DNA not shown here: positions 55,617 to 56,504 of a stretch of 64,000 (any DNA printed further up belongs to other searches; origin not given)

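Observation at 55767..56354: Compact FNT-family-like channel encoded by the phage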

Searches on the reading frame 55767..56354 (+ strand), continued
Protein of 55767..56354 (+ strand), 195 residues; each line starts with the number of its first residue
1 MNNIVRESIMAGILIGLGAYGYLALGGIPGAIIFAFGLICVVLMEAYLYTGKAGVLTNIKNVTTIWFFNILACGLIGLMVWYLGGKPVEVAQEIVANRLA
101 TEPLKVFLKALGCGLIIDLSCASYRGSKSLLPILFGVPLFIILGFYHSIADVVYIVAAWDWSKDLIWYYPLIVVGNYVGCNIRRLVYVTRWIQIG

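Call 67: find_related_loci(query=A3, collection=viral_contigs, flank=3000)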
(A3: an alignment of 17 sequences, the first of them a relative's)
Query A3 (202 aa) in viral_contigs; peptide patterns used: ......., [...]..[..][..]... (x = any residue, [..] = any of these).
58 stretches matched a pattern; 37 encode a relative of the query (tblastn E <= 1e-3); 37 distinct loci.
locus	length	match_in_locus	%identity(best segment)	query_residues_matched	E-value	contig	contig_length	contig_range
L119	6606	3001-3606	100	1-202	2e-134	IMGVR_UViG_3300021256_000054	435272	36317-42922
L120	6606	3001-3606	96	1-202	1e-128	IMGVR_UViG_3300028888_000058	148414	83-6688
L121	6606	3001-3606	96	1-202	1e-128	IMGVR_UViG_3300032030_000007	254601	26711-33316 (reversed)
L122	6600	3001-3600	87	1-200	2e-118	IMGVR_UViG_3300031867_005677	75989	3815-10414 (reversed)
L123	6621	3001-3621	74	3-202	3e-96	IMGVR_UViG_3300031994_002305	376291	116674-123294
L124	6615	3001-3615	71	2-202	3e-89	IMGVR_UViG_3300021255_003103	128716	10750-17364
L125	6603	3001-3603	60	4-198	3e-70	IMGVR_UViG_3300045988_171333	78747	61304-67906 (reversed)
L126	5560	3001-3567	53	8-197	9e-59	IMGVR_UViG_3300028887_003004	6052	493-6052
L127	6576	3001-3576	50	8-197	7e-49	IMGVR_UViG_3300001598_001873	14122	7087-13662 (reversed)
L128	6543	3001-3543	46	16-198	5e-47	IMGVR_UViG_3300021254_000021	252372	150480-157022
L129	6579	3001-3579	46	7-197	5e-47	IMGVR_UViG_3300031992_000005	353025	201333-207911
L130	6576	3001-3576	46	8-198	4e-47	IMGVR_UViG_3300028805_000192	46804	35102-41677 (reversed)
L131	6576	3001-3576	46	8-198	4e-47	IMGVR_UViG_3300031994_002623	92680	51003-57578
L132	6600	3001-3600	47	4-198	2e-46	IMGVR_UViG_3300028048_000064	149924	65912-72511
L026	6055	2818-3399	47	11-198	1e-44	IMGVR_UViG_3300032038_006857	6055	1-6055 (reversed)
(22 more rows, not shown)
